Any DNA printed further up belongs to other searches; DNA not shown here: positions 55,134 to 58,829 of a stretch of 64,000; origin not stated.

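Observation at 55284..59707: Molybdopterin oxidoreductase fused to a NifS-type cysteine desulfurase, followed by an EgtD methyltransferase: an anaerobic metallopterin-dependent ergothioneine pathway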

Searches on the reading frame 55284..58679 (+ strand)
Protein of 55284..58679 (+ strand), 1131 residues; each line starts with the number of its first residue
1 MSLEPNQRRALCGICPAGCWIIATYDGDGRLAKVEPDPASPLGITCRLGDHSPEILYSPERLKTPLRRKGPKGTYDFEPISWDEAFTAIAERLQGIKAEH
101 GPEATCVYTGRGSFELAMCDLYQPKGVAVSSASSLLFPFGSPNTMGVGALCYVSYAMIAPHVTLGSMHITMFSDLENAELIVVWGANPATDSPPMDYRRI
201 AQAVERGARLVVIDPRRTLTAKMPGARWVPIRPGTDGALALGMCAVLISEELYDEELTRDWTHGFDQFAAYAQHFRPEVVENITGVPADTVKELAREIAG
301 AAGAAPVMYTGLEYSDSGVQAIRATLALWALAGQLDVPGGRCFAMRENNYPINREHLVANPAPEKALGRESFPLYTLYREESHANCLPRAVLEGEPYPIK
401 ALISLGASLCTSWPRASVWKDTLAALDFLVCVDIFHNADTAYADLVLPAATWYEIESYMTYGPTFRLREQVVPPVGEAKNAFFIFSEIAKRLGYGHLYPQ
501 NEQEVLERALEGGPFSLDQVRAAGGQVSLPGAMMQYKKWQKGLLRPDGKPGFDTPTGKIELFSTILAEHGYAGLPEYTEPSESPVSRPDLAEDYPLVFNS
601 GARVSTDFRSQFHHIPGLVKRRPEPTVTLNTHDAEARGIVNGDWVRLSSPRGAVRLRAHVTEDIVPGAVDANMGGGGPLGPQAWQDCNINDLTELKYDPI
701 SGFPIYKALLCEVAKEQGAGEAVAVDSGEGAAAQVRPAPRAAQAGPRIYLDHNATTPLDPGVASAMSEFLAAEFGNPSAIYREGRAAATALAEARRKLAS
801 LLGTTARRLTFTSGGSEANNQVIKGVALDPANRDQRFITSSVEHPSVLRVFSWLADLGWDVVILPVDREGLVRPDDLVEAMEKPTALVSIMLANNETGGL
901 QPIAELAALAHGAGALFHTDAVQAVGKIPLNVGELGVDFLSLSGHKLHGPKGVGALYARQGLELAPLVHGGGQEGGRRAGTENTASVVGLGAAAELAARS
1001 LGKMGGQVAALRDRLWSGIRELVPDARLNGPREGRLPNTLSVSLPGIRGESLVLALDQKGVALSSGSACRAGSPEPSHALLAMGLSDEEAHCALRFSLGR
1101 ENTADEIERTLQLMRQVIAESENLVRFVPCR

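Call 6: search_protein_families(library=pfam, proteins=[window:55284-58679:+])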
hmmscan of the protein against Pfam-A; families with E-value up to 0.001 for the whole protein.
window:55284-58679:+ (1131 aa): 3 families
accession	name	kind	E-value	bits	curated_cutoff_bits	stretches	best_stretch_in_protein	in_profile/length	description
PF00266.25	Aminotran_5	-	2.2e-76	257.7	21.5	1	748-1109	1-370/371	Aminotransferase class-V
PF00384.28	Molybdopterin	-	1.9e-44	152.6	24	1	61-491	1-353/353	Molybdopterin oxidoreductase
PF01568.27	Molydop_binding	-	3.3e-21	75.8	26.8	1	603-708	7-108/110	Molydopterin dinucleotide binding domain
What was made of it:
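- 55284..57428 (+): N-terminal bis-MGD (Mo/W) module, residues 1 to ~715, acetylene-hydratase-like. Pfam finds PF00384 and PF01568 (call 6).
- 57522..58676 (+): C-terminal PLP cysteine desulfurase module (NifS/IscS type), residues 747-1131. Key residues: Lys946 (58119-58121), Cys1069 (58488-58490), Cys1092 (58557-58559) and penultimate Cys1130 (58671-58673). Pfam finds PF00266 at E 2.2e-76 (call 6).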

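Call 7: search_protein_families(library=ncbifam, proteins=[window:55284-58679:+])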
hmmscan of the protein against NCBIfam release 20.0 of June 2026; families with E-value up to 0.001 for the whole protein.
window:55284-58679:+ (1131 aa): 49 families (the best 25 are shown)
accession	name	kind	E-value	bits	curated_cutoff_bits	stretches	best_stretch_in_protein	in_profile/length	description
TIGR03402.1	FeS_nifS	equivalog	4.3e-139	463.5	530.75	1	748-1123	1-375/379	cysteine desulfurase NifS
TIGR03403.1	nifS_epsilon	equivalog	1.9e-102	342.9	587.7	1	748-1118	1-373/382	NifS family cysteine desulfurase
TIGR02006.1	IscS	equivalog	2.1e-102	343.2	643.2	1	748-1120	5-377/402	IscS subfamily cysteine desulfurase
NF010611.0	PRK14012.1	equivalog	3.1e-101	339.3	548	1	748-1120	7-381/406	IscS subfamily cysteine desulfurase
TIGR03235.1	DNA_S_dndA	equivalog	1.1e-100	337.4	480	1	749-1098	1-353/353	cysteine desulfurase DndA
NF002806.0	PRK02948.1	subfamily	3.1e-84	283.2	304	1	748-1121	2-375/381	IscS subfamily cysteine desulfurase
TIGR01591.1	Fdh-alpha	equivalog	8.8e-83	278.5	666.25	2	11-349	2-325/672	formate dehydrogenase subunit alpha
NF012032.0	PRK15488.1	equivalog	2.1e-78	264.1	694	1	9-676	45-717/759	thiosulfate reductase PhsA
TIGR02166.1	dmsA_ynfE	subfamily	1.3e-67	228.5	777.7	1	46-701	89-779/794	DMSO/selenate family reductase complex A subunit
NF047855.1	AssmNtatRedNasC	equivalog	2.4e-56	191.4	1100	2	43-335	59-336/708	assimilatory nitrate reductase catalytic subunit NasC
TIGR00509.1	bisC_fam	subfamily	4.3e-53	180.7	1017.55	2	70-341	64-343/772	molybdopterin guanine dinucleotide-containing S/N-oxide reductase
NF041885.1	selenate_YnfE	exception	3.5e-47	160.7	1675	1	56-676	103-760/805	selenate/tellurate reductase subunit YnfE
TIGR03479.1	DMSO_red_II_alp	subfamily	1.5e-46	158.9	984.75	4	41-259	102-304/913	molybdopterin-dependent oxidoreductase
TIGR01979.1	sufS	subfamily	5.5e-45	153.9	475.1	2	746-971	18-248/403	SufS family cysteine desulfurase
NF011566.1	PRK14990.1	exception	1.1e-44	152.7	1600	1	49-699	107-797/814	dimethylsulfoxide reductase subunit A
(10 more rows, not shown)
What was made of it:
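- On NifS (TIGR03402) / IscS (TIGR02006) housekeeping desulfurases: 463.5 bits against a 530.75 cutoff for NifS, and 343.2 against 643.2 for IscS (call 7).
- Closest known: NifS/IscS cysteine desulfurases. Different: It scores below the NifS equivalog cutoff (463.5 vs 530.75 bits, call 7).
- NCBIfam gives sub-threshold hits to PhsA and Fdh-alpha (call 7).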

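Call 13: find_homologous_proteins(query=window:55284-58676:+, max_evalue=1e-50)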
Query window:55284-58676:+ (1131 aa): 6036 proteins with E <= 1e-50 among 8000 candidates; the best 120 are listed.
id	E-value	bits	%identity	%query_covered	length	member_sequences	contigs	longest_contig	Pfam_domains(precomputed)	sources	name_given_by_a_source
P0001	0.0e+0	2590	100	100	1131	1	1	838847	PF00384.28,PF00266.26,PF01568.28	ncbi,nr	ncbi:MAG: aminotransferase class V-fold PLP-dependent enzyme [Desulfarculaceae bacterium]|nr:aminotr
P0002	0.0e+0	2198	84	100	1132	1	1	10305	PF00384.28,PF00266.26,PF01568.28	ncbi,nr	ncbi:MAG: aminotransferase class V-fold PLP-dependent enzyme [Deltaproteobacteria bacterium]|nr:amin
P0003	0.0e+0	2144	83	100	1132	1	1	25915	PF00384.28,PF00266.26,PF01568.28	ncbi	-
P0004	0.0e+0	2136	81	100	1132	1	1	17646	PF00384.28,PF00266.26,PF01568.28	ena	-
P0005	0.0e+0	2121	81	100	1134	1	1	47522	PF00384.28,PF00266.26,PF01568.28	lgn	-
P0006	0.0e+0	2119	81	100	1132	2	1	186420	PF00155.28,PF00384.28,PF00266.26,PF01568.28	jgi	-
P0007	0.0e+0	2095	80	100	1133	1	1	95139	PF00384.28,PF00266.26,PF01568.28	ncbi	ncbi:MAG: aminotransferase class V-fold PLP-dependent enzyme [Thermodesulfobacteriota bacterium]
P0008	0.0e+0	2089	80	100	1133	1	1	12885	PF00384.28,PF00266.26,PF01568.28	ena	-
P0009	0.0e+0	2085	80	100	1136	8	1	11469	PF00384.28,PF00266.26,PF01568.28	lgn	-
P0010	0.0e+0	2076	79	100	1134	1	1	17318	PF00384.28,PF00266.26,PF01568.28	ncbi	ncbi:MAG: aminotransferase class V-fold PLP-dependent enzyme [Pseudomonadota bacterium]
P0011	0.0e+0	1965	79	95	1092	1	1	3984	PF00384.28,PF00266.26,PF01568.28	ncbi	-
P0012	0.0e+0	1839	71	100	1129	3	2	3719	PF00384.28,PF00266.26,PF01568.28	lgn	-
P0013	0.0e+0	1835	70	100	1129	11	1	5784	PF00384.28,PF00266.26,PF01568.28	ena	-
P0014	0.0e+0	1829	70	99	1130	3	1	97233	PF00384.28,PF00266.26,PF01568.28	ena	-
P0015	0.0e+0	1826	71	100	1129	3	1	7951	PF00384.28,PF00266.26,PF01568.28,PF01212.28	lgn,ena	-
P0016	0.0e+0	1824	69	100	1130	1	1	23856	PF00384.28,PF00266.26,PF01568.28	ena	-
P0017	0.0e+0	1823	69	100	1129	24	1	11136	PF00384.28,PF00266.26,PF01568.28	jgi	jgi:cysteine desulfurase NifS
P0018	0.0e+0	1823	71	100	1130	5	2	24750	PF00384.28,PF00266.26,PF01568.28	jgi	jgi:cysteine desulfurase NifS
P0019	0.0e+0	1820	70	99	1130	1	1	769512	PF00384.28,PF00266.26,PF01568.28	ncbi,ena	-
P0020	0.0e+0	1818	69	100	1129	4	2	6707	PF00384.28,PF00266.26,PF01568.28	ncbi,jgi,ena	-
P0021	0.0e+0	1818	69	100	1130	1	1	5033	PF00384.28,PF00266.26,PF01568.28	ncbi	-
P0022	0.0e+0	1816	70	99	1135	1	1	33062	PF00384.28,PF00266.26,PF01568.28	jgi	jgi:cysteine desulfurase NifS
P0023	0.0e+0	1815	69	100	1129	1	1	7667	PF00384.28,PF00266.26,PF01568.28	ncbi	ncbi:MAG: IscS subfamily cysteine desulfurase [Desulfobacteraceae bacterium]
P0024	0.0e+0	1813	70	99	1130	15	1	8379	PF00384.28,PF00266.26,PF01568.28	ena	-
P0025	0.0e+0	1813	68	100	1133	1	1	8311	PF00384.28,PF00266.26,PF01568.28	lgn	-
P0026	0.0e+0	1811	70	100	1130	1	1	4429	PF00384.28,PF00266.26,PF01568.28,PF01041.24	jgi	jgi:cysteine desulfurase NifS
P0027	0.0e+0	1810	69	99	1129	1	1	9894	PF00384.28,PF00266.26,PF01568.28,PF01212.28,PF01041.24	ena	-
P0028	0.0e+0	1810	70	99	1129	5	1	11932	PF00384.28,PF00266.26,PF01568.28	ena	-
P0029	0.0e+0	1810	70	99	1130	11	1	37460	PF00384.28,PF00266.26,PF01568.28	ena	-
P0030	0.0e+0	1808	68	100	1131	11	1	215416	PF00384.28,PF00266.26,PF01568.28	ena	-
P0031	0.0e+0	1808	69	100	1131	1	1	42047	PF00384.28,PF00266.26,PF01568.28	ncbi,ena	-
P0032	0.0e+0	1807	70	99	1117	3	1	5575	PF00384.28,PF00266.26,PF01568.28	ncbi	ncbi:MAG: IscS subfamily cysteine desulfurase, partial [Desulfobaccales bacterium]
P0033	0.0e+0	1807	70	99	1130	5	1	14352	PF00384.28,PF00266.26,PF01568.28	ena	-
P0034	0.0e+0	1807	68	100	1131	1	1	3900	PF00384.28,PF00266.26,PF01568.28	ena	-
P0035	0.0e+0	1801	69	99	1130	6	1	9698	PF00384.28,PF00266.26,PF01568.28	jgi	jgi:cysteine desulfurase NifS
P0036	0.0e+0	1798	69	100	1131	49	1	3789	PF00384.28,PF00266.26,PF01568.28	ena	-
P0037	0.0e+0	1795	69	100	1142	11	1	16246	PF00384.28,PF00266.26,PF01568.28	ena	-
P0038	0.0e+0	1793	68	100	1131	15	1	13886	PF00384.28,PF00266.26,PF01568.28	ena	-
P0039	0.0e+0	1790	69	100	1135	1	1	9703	PF00384.28,PF00266.26,PF01568.28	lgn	-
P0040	0.0e+0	1790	68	100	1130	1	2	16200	PF00384.28,PF00266.26,PF01568.28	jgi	jgi:cysteine desulfurase NifS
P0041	0.0e+0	1789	69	100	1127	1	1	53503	PF00384.28,PF00266.26,PF01568.28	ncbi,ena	-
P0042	0.0e+0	1788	68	100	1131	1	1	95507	PF00384.28,PF00266.26,PF01568.28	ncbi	-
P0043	0.0e+0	1788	68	100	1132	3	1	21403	PF00384.28,PF00266.26,PF01568.28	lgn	-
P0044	0.0e+0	1787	68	100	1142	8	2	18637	PF00384.28,PF00266.26,PF01568.28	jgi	jgi:cysteine desulfurase NifS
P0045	0.0e+0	1786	69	100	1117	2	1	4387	PF00155.28,PF00384.28,PF00266.26,PF01568.28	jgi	jgi:cysteine sulfinate desulfinase/cysteine desulfurase-like protein/anaerobic selenocysteine-contai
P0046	0.0e+0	1784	68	100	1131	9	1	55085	PF00384.28,PF00266.26,PF01568.28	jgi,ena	-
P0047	0.0e+0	1783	68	100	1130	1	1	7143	PF00384.28,PF00266.26,PF01568.28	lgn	-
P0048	0.0e+0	1782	68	100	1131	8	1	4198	PF00384.28,PF00266.26,PF01568.28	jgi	jgi:cysteine desulfurase NifS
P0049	0.0e+0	1779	67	100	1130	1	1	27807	PF00384.28,PF00266.26,PF01568.28,PF01212.28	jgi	jgi:cysteine desulfurase NifS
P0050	0.0e+0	1779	68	100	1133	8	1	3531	PF00384.28,PF00266.26,PF01568.28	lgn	-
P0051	0.0e+0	1779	68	100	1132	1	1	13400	PF00384.28,PF00266.26,PF01568.28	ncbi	ncbi:MAG: aminotransferase class V-fold PLP-dependent enzyme [Deltaproteobacteria bacterium]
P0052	0.0e+0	1777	68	100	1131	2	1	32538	PF00384.28,PF00266.26,PF01568.28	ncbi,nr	ncbi:MAG: IscS subfamily cysteine desulfurase [Syntrophobacteraceae bacterium]|nr:IscS subfamily cys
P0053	0.0e+0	1776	68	100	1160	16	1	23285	PF00384.28,PF00266.26,PF01568.28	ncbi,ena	-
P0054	0.0e+0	1775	68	99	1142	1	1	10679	PF00384.28,PF00266.26,PF01568.28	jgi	jgi:cysteine desulfurase NifS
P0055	0.0e+0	1772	67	100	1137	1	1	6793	PF00384.28,PF00266.26,PF01568.28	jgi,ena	-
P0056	0.0e+0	1772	68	100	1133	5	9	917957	PF00384.28,PF00266.26,PF01568.28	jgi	-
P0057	0.0e+0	1767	70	97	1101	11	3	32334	PF00384.28,PF00266.26,PF01568.28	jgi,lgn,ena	-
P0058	0.0e+0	1767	70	97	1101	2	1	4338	PF00384.28,PF00266.26,PF01568.28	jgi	jgi:cysteine desulfurase NifS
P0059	0.0e+0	1764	68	100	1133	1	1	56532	PF00155.28,PF00384.28,PF00266.26,PF01568.28,PF01041.24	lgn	-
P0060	0.0e+0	1763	68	100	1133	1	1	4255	PF00384.28,PF00266.26,PF01568.28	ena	-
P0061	0.0e+0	1758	67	100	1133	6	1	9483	PF00384.28,PF00266.26,PF01568.28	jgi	jgi:cysteine desulfurase NifS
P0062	0.0e+0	1751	68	100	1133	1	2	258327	PF00384.28,PF00266.26,PF01568.28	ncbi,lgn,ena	-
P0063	0.0e+0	1751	68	100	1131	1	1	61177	PF00384.28,PF00266.26,PF01568.28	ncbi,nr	ncbi:MAG: IscS subfamily cysteine desulfurase [Syntrophobacteraceae bacterium]|nr:IscS subfamily cys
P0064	0.0e+0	1748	68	100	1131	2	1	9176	PF00384.28,PF00266.26,PF01568.28,PF01212.28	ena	-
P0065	0.0e+0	1746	68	100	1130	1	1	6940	PF00384.28,PF00266.26,PF01568.28,PF01041.24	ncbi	-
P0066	0.0e+0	1742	65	100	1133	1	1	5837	PF00384.28,PF00266.26,PF01568.28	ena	-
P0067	0.0e+0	1736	67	100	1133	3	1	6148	PF00384.28,PF00266.26,PF01568.28,PF01212.28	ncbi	-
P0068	0.0e+0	1731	67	99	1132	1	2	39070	PF00384.28,PF00266.26,PF01568.28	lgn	-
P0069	0.0e+0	1727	65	99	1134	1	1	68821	PF00384.28,PF00266.26,PF01568.28,PF01212.28,PF01041.24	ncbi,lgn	-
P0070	0.0e+0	1719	66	100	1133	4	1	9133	PF00155.28,PF00384.28,PF00266.26,PF01568.28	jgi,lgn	jgi:cysteine desulfurase NifS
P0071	0.0e+0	1715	66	100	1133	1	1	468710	PF00384.28,PF00266.26,PF01568.28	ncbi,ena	-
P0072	0.0e+0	1714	66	99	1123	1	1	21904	PF00384.28,PF00266.26,PF01568.28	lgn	-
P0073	0.0e+0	1712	65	100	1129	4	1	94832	PF00384.28,PF00266.26,PF01568.28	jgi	jgi:cysteine desulfurase NifS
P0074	0.0e+0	1711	66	100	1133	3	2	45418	PF00384.28,PF00266.26,PF01568.28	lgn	-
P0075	0.0e+0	1711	65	100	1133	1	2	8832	PF00384.28,PF00266.26,PF01568.28,PF01041.24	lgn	-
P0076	0.0e+0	1707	68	97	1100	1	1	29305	PF00384.28,PF00266.26,PF01568.28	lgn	-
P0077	0.0e+0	1707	65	100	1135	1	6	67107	PF00384.28,PF00266.26,PF01568.28,PF01041.24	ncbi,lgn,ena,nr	ncbi:MAG TPA: aminotransferase class V-fold PLP-dependent enzyme [Nitrospirae bacterium]|nr:cysteine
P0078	0.0e+0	1706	64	100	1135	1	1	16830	PF00384.28,PF00266.26,PF01568.28,PF01041.24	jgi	-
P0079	0.0e+0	1703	67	98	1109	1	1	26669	PF00384.28,PF00266.26,PF01568.28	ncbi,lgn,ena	-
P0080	0.0e+0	1701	68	97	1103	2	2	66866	PF00384.28,PF00266.26,PF01568.28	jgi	-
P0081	0.0e+0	1699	66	100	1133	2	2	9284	PF00384.28,PF00266.26,PF01568.28,PF01212.28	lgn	-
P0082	0.0e+0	1699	65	99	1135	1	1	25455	PF00384.28,PF00266.26,PF01568.28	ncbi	-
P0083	0.0e+0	1699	68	98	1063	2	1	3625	PF00384.28,PF00266.26,PF01568.28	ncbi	ncbi:MAG: IscS subfamily cysteine desulfurase, partial [Syntrophobacterales bacterium]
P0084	0.0e+0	1698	65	99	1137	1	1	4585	PF00384.28,PF00266.26,PF01568.28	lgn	-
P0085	0.0e+0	1696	65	100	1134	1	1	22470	PF00384.28,PF00266.26,PF01568.28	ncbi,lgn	-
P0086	0.0e+0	1695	64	100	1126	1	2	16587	PF00384.28,PF00266.26,PF01568.28,PF01212.28,PF01041.24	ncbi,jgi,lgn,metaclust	jgi:cysteine desulfurase NifS|metaclust:\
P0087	0.0e+0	1694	65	100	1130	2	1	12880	PF00384.28,PF00266.26,PF01568.28,PF01212.28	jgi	jgi:cysteine desulfurase NifS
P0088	0.0e+0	1694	65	100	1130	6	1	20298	PF00384.28,PF00266.26,PF01568.28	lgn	-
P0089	0.0e+0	1693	65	100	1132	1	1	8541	PF00384.28,PF00266.26,PF01568.28,PF01212.28,PF01041.24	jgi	jgi:cysteine desulfurase NifS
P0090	0.0e+0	1692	64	100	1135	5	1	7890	PF00384.28,PF00266.26,PF01568.28,PF01041.24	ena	-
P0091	0.0e+0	1692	66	100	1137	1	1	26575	PF00384.28,PF00266.26,PF01568.28,PF01041.24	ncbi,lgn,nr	ncbi:MAG: IscS subfamily cysteine desulfurase [Desulfomonile tiedjei]|nr:IscS subfamily cysteine des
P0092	0.0e+0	1692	65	100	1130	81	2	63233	PF00384.28,PF00266.26,PF01568.28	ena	-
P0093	0.0e+0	1691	64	100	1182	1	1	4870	PF00384.28,PF00266.26,PF01568.28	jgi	jgi:cysteine desulfurase NifS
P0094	0.0e+0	1689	65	100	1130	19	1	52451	PF00384.28,PF00266.26,PF01568.28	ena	-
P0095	0.0e+0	1688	65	99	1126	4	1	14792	PF00155.28,PF00384.28,PF00266.26,PF01568.28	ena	-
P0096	0.0e+0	1686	64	100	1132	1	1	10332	PF00384.28,PF00266.26,PF01568.28,PF01041.24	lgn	-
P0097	0.0e+0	1686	66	100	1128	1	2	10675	PF00384.28,PF00266.26,PF01568.28,PF01212.28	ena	-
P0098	0.0e+0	1686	65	100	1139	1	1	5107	PF00384.28,PF00266.26,PF01568.28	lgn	-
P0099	0.0e+0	1685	66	100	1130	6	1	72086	PF00384.28,PF00266.26,PF01568.28,PF01041.24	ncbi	-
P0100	0.0e+0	1684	64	100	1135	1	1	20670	PF00384.28,PF00266.26,PF01568.28,PF01041.24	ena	-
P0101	0.0e+0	1684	64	100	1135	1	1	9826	PF00384.28,PF00266.26,PF01568.28,PF01041.24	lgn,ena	-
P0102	0.0e+0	1684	64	100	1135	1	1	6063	PF00384.28,PF00266.26,PF01568.28,PF01041.24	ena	-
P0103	0.0e+0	1684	65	99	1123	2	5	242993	PF00384.28,PF00266.26,PF01568.28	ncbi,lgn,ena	-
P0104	0.0e+0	1683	65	99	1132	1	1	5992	PF00384.28,PF00266.26,PF01568.28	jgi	jgi:cysteine desulfurase NifS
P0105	0.0e+0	1682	65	100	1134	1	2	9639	PF00384.28,PF00266.26,PF01568.28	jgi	jgi:cysteine desulfurase NifS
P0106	0.0e+0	1678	64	100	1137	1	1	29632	PF00384.28,PF00266.26,PF01568.28,PF01212.28,PF01041.24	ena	-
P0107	0.0e+0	1676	64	100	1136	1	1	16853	PF00384.28,PF00266.26,PF01568.28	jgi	jgi:cysteine desulfurase NifS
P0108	0.0e+0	1676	64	100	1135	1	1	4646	PF00384.28,PF00266.26,PF01568.28,PF01212.28,PF01041.24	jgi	-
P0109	0.0e+0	1676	63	100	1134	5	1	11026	PF00384.28,PF00266.26,PF01568.28,PF01041.24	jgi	-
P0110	0.0e+0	1676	63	99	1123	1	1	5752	PF00155.28,PF00384.28,PF00266.26,PF01568.28,PF01041.24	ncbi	-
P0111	0.0e+0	1676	65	99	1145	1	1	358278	PF00384.28,PF00266.26,PF01568.28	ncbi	-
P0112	0.0e+0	1675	63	100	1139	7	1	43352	PF00384.28,PF00266.26,PF01568.28,PF01041.24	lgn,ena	-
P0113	0.0e+0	1675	64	100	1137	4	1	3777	PF00384.28,PF00266.26,PF01568.28,PF01041.24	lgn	-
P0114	0.0e+0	1674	66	100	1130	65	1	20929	PF00384.28,PF00266.26,PF01568.28,PF01212.28,PF01041.24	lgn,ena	-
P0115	0.0e+0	1674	64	99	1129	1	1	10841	PF00384.28,PF00266.26,PF01568.28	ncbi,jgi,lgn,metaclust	metaclust:\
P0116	0.0e+0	1674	64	100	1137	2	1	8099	PF00384.28,PF00266.26,PF01568.28,PF01041.24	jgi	jgi:cysteine desulfurase NifS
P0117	0.0e+0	1674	65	100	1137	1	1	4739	PF00384.28,PF00266.26,PF01568.28,PF01041.24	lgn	-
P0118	0.0e+0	1673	63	100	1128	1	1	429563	PF00384.28,PF00266.26,PF01568.28,PF01041.24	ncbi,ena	-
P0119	0.0e+0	1673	63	99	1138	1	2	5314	PF00384.28,PF00266.26,PF01568.28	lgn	-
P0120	0.0e+0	1672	63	100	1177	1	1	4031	PF00384.28,PF00266.26,PF01568.28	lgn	-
